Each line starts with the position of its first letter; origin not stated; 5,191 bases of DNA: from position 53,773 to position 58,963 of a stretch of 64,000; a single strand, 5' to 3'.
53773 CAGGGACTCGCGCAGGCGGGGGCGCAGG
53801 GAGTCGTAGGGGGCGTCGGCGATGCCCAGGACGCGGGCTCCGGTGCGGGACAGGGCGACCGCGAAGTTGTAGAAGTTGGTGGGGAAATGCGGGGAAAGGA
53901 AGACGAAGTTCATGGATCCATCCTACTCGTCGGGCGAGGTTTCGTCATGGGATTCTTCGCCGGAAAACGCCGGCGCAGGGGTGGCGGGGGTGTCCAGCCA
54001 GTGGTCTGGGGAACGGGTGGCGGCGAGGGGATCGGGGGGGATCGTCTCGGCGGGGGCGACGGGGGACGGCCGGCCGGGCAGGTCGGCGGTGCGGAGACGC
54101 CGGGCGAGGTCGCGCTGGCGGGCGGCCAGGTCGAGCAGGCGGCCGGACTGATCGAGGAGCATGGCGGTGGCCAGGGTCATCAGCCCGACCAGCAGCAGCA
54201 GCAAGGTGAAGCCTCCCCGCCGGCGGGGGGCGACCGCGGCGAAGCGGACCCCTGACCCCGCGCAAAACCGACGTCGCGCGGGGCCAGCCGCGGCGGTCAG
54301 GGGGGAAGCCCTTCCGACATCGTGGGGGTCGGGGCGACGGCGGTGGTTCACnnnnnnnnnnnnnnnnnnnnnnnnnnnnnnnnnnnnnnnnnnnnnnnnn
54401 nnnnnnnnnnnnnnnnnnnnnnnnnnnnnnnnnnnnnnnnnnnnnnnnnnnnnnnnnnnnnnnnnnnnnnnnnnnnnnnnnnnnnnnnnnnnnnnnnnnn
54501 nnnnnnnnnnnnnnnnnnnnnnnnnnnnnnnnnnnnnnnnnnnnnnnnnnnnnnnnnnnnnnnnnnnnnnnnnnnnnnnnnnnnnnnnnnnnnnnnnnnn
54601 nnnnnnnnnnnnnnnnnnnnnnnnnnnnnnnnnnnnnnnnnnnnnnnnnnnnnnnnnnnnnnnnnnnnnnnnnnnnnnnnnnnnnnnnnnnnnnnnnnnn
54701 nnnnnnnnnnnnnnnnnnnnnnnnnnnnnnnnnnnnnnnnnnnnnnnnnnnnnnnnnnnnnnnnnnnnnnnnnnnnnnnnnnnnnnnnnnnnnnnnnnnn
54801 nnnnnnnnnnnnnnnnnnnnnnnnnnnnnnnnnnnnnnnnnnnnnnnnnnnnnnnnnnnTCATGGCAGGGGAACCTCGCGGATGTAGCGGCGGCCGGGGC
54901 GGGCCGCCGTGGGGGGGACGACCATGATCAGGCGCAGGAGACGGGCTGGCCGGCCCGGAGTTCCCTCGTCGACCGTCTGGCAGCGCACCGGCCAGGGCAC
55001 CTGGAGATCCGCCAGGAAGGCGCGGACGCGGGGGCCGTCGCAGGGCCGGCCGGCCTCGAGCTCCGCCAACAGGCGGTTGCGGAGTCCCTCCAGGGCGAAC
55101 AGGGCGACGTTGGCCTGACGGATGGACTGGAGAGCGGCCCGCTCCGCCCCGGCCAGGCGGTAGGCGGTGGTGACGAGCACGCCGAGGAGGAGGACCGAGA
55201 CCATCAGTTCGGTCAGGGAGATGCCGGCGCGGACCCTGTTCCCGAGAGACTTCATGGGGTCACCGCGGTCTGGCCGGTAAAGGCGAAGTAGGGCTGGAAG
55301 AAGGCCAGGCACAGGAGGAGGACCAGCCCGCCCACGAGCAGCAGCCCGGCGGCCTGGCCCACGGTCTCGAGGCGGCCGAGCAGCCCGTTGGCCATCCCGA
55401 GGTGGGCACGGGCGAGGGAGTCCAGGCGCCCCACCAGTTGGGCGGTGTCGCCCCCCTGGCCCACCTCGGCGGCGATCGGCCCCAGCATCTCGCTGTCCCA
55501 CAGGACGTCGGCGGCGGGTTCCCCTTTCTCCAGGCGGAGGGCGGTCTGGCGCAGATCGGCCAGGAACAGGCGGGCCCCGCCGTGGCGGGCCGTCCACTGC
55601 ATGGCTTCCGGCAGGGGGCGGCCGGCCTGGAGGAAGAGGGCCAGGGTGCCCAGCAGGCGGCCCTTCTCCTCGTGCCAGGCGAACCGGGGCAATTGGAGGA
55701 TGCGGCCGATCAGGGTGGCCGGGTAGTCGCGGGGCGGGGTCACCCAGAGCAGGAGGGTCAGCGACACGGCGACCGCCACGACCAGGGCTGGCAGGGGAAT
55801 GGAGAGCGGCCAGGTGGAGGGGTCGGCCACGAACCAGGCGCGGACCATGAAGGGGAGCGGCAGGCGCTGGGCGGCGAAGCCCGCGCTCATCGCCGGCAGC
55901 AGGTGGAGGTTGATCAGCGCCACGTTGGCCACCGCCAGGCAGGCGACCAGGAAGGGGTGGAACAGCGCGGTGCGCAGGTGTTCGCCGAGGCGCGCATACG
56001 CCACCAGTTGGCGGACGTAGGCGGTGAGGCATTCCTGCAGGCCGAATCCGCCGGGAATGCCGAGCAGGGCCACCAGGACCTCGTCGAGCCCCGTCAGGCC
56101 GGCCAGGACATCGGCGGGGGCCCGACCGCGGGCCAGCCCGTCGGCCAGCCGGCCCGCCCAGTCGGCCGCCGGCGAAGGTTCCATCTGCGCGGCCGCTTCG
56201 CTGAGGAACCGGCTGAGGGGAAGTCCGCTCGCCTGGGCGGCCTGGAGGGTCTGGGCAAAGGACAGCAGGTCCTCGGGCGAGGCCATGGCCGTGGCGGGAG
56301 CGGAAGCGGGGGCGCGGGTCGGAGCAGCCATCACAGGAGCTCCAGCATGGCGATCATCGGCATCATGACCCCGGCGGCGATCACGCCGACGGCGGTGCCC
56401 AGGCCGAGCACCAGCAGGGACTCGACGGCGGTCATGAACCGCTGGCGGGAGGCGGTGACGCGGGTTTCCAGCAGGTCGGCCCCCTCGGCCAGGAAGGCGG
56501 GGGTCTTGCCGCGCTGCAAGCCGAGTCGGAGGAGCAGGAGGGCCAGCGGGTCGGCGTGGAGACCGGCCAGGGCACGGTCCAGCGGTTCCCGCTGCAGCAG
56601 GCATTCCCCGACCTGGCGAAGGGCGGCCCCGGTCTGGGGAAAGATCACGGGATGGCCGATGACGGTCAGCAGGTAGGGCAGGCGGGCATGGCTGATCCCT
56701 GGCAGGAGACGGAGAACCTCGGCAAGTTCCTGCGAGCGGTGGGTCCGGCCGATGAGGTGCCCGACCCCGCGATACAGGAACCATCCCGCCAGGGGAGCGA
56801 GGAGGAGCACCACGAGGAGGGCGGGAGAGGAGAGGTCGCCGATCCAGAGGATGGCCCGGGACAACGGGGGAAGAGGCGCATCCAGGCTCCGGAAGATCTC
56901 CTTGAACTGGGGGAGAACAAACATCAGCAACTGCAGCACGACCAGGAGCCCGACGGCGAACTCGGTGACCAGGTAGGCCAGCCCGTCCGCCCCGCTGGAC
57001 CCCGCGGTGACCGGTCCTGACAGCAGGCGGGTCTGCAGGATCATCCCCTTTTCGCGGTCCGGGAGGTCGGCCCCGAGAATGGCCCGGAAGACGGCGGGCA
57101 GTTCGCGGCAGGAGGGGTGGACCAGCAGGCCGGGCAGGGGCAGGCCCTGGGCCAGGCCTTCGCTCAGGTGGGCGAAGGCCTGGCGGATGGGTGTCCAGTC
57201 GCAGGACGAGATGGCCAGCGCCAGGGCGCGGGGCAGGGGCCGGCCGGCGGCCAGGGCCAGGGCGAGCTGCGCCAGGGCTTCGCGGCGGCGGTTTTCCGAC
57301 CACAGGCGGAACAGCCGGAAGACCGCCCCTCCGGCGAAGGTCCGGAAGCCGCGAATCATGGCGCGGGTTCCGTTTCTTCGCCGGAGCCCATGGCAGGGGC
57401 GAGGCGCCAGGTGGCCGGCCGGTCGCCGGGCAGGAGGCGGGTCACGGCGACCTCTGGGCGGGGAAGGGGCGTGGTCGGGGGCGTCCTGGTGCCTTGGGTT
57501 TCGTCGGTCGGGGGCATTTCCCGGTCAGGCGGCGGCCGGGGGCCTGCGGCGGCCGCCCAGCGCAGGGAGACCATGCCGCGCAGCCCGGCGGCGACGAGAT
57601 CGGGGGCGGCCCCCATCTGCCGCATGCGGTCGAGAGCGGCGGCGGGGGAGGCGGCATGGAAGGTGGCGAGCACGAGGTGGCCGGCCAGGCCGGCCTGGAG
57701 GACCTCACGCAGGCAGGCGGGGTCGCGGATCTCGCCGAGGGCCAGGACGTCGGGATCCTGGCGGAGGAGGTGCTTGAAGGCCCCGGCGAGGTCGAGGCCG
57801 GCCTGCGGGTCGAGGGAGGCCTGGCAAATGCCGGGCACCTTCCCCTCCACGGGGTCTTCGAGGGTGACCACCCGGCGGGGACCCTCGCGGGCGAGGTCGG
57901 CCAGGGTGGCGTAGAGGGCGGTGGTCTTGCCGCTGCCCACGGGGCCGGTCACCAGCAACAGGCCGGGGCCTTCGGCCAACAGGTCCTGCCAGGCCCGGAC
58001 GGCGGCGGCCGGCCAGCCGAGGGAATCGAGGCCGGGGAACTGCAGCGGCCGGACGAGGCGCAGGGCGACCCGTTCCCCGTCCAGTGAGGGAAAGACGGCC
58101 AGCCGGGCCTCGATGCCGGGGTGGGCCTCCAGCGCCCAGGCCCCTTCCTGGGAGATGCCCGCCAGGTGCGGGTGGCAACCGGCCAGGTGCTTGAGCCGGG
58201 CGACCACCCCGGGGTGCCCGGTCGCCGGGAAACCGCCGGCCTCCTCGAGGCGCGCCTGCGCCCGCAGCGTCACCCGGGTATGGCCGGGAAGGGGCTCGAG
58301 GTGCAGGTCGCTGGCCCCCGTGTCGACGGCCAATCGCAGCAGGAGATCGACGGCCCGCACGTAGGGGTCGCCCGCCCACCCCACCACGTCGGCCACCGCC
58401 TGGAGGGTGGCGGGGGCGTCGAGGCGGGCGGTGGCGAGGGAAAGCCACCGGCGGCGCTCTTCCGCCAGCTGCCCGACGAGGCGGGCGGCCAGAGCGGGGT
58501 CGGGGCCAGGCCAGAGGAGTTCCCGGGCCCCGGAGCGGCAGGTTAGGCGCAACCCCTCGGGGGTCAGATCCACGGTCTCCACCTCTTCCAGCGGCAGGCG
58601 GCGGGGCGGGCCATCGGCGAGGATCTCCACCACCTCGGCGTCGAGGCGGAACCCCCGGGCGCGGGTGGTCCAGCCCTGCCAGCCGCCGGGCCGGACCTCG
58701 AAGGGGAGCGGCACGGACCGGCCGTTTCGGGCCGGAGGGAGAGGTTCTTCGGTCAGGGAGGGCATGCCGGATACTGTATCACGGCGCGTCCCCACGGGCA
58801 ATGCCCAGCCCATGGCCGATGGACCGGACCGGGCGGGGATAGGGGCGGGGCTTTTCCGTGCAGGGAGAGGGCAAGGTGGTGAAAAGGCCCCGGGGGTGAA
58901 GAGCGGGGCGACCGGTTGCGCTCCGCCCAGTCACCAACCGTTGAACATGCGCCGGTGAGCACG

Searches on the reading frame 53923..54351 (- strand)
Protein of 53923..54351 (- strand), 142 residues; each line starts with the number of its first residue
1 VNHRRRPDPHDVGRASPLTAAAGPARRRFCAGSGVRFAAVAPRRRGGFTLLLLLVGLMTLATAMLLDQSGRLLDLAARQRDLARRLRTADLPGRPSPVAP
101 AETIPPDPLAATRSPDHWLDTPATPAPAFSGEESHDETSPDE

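Call 5: search_protein_families(library=pfam, proteins=[window:53923-54351:-], max_evalue=0.1)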
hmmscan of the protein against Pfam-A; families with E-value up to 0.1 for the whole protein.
window:53923-54351:- (142 aa): 1 family
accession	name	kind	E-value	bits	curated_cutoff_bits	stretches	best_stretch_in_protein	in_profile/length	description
PF13796.11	Sensor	-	0.011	16.2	28.2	1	46-120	22-90/162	Putative sensor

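Call 7: search_protein_families(library=ncbifam, proteins=[window:53923-54351:-], max_evalue=0.01)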
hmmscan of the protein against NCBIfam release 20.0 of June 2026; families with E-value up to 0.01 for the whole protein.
window:53923-54351:- (142 aa): 0 families

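Call 73: search_protein_families(library=padloc, proteins=[window:53923-54351:-], max_evalue=0.01)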
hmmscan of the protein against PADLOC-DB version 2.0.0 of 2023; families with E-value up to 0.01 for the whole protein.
window:53923-54351:- (142 aa): 0 families

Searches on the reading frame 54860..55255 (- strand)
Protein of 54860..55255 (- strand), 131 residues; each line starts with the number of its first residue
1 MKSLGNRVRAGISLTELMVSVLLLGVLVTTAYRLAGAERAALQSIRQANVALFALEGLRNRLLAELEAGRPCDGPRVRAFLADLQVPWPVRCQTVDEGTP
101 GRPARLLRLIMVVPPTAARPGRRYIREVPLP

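Call 5: search_protein_families(library=pfam, proteins=[window:54860-55255:-], max_evalue=0.1)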
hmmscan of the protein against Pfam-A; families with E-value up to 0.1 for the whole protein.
window:54860-55255:- (131 aa): 1 family
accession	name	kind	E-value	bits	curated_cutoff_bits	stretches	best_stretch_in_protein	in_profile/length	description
PF07963.17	N_methyl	-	0.00011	22.1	21.2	1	7-32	2-27/27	Prokaryotic N-terminal methylation motif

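Call 7: search_protein_families(library=ncbifam, proteins=[window:54860-55255:-], max_evalue=0.01)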
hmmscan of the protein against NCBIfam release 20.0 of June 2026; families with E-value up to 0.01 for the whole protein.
window:54860-55255:- (131 aa): 1 family
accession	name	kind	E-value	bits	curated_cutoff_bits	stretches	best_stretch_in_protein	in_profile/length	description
TIGR02532.1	IV_pilin_GFxxxE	domain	0.0097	15.7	16.3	0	10-32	2-24/24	prepilin-type N-terminal cleavage/methylation domain-containing protein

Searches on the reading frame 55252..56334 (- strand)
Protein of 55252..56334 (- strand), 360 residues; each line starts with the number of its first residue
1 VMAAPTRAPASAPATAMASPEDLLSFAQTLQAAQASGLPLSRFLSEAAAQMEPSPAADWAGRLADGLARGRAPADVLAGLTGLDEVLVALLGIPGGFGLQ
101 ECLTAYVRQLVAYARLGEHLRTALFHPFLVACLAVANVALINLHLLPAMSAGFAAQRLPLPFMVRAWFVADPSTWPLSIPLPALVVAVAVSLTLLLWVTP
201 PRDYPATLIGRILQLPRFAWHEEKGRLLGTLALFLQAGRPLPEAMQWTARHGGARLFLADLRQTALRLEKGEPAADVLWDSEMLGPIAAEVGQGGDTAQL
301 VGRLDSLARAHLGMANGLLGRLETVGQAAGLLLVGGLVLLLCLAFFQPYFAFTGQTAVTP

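Call 5: search_protein_families(library=pfam, proteins=[window:55252-56334:-], max_evalue=0.1)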
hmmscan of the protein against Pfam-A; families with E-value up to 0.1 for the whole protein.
window:55252-56334:- (360 aa): 1 family
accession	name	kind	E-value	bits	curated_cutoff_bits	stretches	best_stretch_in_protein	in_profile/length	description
PF00482.28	T2SSF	-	3.7e-06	27.4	25.2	2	26-140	1-118/125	Type II secretion system (T2SS), protein F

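Call 7: search_protein_families(library=ncbifam, proteins=[window:55252-56334:-], max_evalue=0.01)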
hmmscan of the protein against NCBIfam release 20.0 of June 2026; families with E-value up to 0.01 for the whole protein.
window:55252-56334:- (360 aa): 4 families
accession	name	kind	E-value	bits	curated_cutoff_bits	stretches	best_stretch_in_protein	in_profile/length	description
NF007861.0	PRK10573.1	equivalog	1.4e-12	47.4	401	1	21-352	59-394/401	protein transport protein HofC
TIGR02120.1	GspF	equivalog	1.3e-11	44.3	424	1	15-351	57-396/401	type II secretion system inner membrane protein GspF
NF052606.1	T4PiliAsmPilCMyx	equivalog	2.7e-06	26.5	700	1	18-354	77-416/419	type IV pilus assembly protein PilC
NF041012.2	T4P_ComGB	equivalog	0.00018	21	240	1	25-350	5-328/332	competence type IV pilus assembly protein ComGB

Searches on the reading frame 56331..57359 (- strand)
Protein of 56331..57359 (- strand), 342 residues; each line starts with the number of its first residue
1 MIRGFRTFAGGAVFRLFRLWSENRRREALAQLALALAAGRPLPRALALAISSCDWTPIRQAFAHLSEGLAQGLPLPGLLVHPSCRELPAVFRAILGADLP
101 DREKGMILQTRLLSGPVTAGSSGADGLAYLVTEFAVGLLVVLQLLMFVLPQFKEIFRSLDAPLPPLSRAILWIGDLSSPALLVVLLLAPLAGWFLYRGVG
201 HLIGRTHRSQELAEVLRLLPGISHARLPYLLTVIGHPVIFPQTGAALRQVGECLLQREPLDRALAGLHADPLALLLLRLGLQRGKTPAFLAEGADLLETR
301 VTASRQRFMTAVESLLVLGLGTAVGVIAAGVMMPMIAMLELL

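Call 5: search_protein_families(library=pfam, proteins=[window:56331-57359:-], max_evalue=0.1)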
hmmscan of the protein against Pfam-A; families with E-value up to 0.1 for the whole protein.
window:56331-57359:- (342 aa): 1 family
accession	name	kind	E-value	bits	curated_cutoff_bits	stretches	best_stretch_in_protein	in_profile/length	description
PF00482.28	T2SSF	-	9.6e-12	45.4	25.2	2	240-334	28-125/125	Type II secretion system (T2SS), protein F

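Call 7: search_protein_families(library=ncbifam, proteins=[window:56331-57359:-], max_evalue=0.01)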
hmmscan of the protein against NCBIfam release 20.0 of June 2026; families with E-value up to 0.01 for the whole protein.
window:56331-57359:- (342 aa): 5 families
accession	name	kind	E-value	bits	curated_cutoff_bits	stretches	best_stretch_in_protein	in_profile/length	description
NF007861.0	PRK10573.1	equivalog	1e-17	64.3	401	2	127-336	164-392/401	protein transport protein HofC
TIGR02120.1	GspF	equivalog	1.4e-15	57.4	424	1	28-339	68-398/401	type II secretion system inner membrane protein GspF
NF052607.1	T4PiliAsmPilCThrm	equivalog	1.8e-12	47.1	700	2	127-197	171-240/406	type IV pilus assembly protein PilC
NF047826.1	T3SSXpsF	equivalog_domain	2.8e-10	39.6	650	1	136-192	180-236/405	type II secretion system protein XpsF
NF041012.2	T4P_ComGB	equivalog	0.00092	18.6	240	0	135-194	112-169/332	competence type IV pilus assembly protein ComGB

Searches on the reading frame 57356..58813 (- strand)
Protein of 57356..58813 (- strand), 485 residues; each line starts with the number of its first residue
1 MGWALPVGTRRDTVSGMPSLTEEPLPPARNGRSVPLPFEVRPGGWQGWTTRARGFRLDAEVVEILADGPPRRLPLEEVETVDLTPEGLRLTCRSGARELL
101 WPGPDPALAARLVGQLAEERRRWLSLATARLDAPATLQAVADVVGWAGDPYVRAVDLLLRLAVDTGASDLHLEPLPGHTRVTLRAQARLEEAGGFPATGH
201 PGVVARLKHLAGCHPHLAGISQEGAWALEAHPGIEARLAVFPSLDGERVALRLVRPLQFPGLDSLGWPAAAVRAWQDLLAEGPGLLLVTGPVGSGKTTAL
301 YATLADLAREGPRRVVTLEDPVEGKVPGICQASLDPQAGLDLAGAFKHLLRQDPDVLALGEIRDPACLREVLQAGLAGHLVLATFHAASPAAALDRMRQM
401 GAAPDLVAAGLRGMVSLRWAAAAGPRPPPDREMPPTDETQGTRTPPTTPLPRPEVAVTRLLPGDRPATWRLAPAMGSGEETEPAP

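Call 5: search_protein_families(library=pfam, proteins=[window:57356-58813:-], max_evalue=0.1)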
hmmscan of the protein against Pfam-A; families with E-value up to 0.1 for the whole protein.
window:57356-58813:- (485 aa): 8 families
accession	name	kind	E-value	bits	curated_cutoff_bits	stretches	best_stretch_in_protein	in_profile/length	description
PF00437.27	T2SSE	-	3.3e-53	181.1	24.9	1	150-418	7-276/370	Type II/IV secretion system protein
PF25199.1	nSTAND_NTPase5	-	1.2e-05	25.6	34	1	277-321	35-79/145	Novel STAND NTPase 5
PF13401.12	AAA_22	-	0.00045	21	27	1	282-331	4-52/130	AAA domain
PF13191.12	AAA_16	-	0.0012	19.9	32.6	1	276-332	17-64/167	AAA ATPase domain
PF13604.12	AAA_30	-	0.0029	17.8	27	1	273-316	8-50/191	AAA domain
PF20720.3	nSTAND3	-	0.0082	16.3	27.2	1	271-323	6-56/155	Novel STAND NTPase 3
PF02492.25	cobW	-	0.016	15.2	20.7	1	287-311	4-27/180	CobW/HypB/UreG, nucleotide-binding domain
PF13555.12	AAA_29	-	0.06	13.5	27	0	284-304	23-43/61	P-loop containing region of AAA domain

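Call 7: search_protein_families(library=ncbifam, proteins=[window:57356-58813:-], max_evalue=0.01)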
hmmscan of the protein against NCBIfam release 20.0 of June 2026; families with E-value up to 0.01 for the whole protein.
window:57356-58813:- (485 aa): 16 families
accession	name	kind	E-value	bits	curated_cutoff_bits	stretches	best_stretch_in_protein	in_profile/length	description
TIGR02533.1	type_II_gspE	equivalog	3.3e-58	197.5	630.25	1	148-418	106-377/486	type II secretion system ATPase GspE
TIGR02538.1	type_IV_pilB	equivalog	4.1e-54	184.2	675.65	1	149-416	179-448/564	type IV-A pilus assembly ATPase PilB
NF007755.0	PRK10436.1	equivalog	4.4e-53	180.6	617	1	149-418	83-353/465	type II secretion system protein GspE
NF053534.1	T4PilAsmATPsTfpB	equivalog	1.1e-51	175.9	850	1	152-418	202-470/584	type IV pilus assembly ATPase TfpB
NF041000.1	ATPase_ComGA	equivalog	2.2e-47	161.3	300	1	158-418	3-263/267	competence type IV pilus ATPase ComGA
TIGR01420.1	pilT_fam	subfamily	4.4e-30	105.1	319.1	1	157-400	4-242/343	PilT/PilU family type 4a pilus ATPase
TIGR02525.1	plasmid_TraJ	equivalog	8.7e-16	57.8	368.3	1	282-400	148-272/372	plasmid transfer ATPase TraJ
TIGR02782.1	TrbB_P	equivalog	1.2e-12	47.8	304.55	1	286-400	139-255/303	P-type conjugative transfer ATPase TrbB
TIGR02524.1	dot_icm_DotB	equivalog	3.2e-12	46.3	463.3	1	246-397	102-256/358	Dot/Icm type IV secretion system ATPase DotB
NF010407.0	PRK13833.1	subfamily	1.4e-11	44.4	499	1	286-402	147-264/323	conjugal transfer protein TrbB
TIGR03819.1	heli_sec_ATPase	hypoth_equivalog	5.9e-10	38.9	373.15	1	242-410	135-310/340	TadA family conjugal transfer-associated ATPase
NF058587.1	archaellum_moto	equivalog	1.4e-09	37.3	550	1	285-396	277-392/527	archaellum flagellar ATPase motor FlaI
NF010469.0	PRK13894.1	subfamily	3.4e-08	33.2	508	1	286-400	152-267/320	conjugal transfer ATPase TrbB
TIGR02788.1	VirB11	equivalog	1.2e-07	31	249.95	1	286-402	147-267/308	P-type DNA transfer ATPase VirB11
NF053672.1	bindosome_BasE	exception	3e-05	23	1000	1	278-397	265-388/512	bindosome assembly system ATPase subunit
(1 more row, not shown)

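Call 48: find_related_loci(query=window:57356-58813:-, collection=metagenome_contigs, flank=10000)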
Query window:57356-58813:- (485 aa) in metagenome_contigs; peptide patterns used: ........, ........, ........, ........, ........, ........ (x = any residue, [..] = any of these).
227 stretches matched a pattern; 2 encode a relative of the query (tblastn E <= 1e-3); 2 distinct loci.
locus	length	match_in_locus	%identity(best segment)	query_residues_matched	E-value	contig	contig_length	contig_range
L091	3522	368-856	26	246-401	5e-10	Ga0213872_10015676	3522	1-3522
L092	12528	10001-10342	24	286-389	1e-5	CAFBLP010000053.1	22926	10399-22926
